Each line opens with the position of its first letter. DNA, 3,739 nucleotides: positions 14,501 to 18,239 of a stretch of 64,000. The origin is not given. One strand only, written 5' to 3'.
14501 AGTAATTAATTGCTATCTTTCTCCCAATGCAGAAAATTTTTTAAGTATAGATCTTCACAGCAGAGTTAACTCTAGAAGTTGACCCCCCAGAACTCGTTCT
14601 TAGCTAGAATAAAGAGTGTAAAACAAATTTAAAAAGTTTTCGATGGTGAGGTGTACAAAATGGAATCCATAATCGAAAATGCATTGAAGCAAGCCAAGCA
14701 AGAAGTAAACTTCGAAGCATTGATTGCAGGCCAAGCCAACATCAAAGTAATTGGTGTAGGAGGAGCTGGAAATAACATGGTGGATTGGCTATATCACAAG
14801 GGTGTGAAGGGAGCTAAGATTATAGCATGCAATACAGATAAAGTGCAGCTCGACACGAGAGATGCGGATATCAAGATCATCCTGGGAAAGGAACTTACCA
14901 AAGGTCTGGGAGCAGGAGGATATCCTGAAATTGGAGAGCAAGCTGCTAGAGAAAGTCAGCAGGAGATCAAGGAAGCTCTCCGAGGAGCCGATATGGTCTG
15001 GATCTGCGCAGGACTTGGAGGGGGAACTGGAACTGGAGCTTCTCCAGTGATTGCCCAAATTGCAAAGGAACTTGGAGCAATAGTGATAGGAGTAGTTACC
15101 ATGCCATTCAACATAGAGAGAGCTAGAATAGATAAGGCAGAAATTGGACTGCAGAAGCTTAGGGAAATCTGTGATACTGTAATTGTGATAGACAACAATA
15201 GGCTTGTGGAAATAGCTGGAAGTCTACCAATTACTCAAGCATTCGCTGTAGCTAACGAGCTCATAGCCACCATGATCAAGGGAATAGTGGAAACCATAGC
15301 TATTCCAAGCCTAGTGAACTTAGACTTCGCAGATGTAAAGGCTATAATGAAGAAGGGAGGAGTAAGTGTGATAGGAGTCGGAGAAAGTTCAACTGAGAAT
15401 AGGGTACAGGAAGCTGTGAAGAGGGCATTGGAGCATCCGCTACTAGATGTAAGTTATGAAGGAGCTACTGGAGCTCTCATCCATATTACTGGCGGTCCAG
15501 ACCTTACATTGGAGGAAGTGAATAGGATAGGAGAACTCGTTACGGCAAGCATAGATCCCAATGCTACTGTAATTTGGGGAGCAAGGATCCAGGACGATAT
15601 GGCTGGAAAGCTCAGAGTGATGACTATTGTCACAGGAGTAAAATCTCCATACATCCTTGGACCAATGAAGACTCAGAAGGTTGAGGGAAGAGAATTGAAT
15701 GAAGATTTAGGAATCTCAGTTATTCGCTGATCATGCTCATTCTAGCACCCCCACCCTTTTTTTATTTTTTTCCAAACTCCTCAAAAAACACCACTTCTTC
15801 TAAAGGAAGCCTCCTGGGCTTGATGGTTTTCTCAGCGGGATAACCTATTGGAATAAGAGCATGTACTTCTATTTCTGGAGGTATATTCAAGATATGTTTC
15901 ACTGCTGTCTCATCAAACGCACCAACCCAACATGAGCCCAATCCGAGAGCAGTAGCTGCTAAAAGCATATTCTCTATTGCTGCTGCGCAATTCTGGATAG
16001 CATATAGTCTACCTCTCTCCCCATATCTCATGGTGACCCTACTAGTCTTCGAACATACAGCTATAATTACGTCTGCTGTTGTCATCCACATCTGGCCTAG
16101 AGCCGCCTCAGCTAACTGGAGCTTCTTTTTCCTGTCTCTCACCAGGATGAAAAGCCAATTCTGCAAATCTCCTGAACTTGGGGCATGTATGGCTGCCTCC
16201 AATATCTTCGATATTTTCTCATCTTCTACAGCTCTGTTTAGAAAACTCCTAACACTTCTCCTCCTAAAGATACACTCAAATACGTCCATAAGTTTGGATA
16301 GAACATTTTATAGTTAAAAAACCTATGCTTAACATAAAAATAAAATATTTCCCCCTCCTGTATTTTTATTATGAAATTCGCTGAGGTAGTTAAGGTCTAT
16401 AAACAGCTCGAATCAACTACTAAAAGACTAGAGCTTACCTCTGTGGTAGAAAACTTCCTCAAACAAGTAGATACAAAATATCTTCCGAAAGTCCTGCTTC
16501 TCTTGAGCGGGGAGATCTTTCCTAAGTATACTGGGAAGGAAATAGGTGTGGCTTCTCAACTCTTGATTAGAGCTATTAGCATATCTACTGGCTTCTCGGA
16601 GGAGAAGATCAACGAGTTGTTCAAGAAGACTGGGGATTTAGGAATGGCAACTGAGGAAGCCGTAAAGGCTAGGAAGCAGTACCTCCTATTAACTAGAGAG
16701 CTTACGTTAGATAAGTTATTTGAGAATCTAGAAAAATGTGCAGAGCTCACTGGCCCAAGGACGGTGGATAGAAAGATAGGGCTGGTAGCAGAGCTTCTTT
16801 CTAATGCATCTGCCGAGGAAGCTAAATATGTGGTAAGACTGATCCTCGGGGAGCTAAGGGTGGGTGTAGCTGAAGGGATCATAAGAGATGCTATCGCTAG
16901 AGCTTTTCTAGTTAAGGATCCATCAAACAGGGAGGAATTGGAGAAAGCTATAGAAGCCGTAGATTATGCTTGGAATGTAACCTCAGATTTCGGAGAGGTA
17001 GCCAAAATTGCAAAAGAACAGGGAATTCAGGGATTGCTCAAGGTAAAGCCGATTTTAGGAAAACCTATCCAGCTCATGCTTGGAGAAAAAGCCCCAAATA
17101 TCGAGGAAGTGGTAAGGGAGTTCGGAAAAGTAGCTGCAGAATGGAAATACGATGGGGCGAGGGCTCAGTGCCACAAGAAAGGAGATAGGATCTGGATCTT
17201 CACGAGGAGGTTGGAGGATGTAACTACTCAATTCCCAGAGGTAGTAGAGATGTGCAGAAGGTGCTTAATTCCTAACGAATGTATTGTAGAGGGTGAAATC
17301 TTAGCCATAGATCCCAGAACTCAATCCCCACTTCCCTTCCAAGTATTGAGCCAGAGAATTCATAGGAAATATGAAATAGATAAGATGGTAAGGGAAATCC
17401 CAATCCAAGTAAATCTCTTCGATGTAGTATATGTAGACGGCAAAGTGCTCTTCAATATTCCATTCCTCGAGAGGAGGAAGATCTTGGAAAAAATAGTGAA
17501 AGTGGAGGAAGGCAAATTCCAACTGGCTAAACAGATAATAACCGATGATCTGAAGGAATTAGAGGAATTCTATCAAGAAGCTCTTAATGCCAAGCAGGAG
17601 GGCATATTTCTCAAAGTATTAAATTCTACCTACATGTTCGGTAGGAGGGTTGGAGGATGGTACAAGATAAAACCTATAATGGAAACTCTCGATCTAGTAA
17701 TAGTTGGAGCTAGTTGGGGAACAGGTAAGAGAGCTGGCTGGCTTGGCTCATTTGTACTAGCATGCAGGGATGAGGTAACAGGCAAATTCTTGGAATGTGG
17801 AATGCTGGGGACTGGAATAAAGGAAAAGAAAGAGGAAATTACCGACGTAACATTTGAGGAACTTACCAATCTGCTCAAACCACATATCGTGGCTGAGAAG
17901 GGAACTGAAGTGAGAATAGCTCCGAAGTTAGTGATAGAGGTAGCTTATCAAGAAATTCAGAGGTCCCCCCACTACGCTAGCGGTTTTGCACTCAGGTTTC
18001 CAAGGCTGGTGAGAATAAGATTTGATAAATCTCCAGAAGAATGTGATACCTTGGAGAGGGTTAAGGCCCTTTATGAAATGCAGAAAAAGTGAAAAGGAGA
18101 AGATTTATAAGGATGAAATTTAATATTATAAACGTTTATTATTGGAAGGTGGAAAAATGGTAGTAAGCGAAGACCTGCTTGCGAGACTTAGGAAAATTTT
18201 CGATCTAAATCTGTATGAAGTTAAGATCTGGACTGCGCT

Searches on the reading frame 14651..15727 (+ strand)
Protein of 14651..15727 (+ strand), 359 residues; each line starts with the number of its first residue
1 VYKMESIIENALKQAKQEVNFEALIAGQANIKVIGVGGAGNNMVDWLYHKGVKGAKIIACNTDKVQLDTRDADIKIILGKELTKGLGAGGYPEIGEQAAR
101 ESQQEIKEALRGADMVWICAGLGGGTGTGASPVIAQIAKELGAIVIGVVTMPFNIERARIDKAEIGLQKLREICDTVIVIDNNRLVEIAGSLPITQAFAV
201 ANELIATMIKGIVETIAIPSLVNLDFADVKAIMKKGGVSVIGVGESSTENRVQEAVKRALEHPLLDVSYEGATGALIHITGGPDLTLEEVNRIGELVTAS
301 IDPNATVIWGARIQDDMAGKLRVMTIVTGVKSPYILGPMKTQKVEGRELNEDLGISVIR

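Call 50: search_protein_families(library=pfam, proteins=[window:14651-15727:+], max_evalue=0.01)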
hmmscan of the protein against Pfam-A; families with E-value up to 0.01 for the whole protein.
window:14651-15727:+ (359 aa): 2 families
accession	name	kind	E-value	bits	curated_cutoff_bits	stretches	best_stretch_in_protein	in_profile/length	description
PF00091.31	Tubulin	-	1.4e-49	169.4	33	1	30-189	1-189/190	Tubulin/FtsZ family, GTPase domain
PF12327.13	FtsZ_C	-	1e-35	122.3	27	1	237-331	1-95/95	FtsZ family, C-terminal domain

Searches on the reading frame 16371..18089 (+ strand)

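Call 25: search_protein_families(library=pfam, proteins=[window:16371-18089:+], max_evalue=0.00001)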
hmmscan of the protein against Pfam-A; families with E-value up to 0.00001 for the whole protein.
window:16371-18089:+ (573 aa): 3 families
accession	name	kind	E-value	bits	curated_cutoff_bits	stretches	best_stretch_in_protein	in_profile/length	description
PF01068.26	DNA_ligase_A_M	-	1.2e-59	201.9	26.2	1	236-434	2-204/204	ATP dependent DNA ligase domain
PF04675.19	DNA_ligase_A_N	-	1.2e-40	140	24.6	1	2-176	1-174/174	DNA ligase N terminus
PF04679.21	DNA_ligase_A_C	-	9.3e-17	61.7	27.5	1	454-553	1-94/94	ATP dependent DNA ligase C terminal region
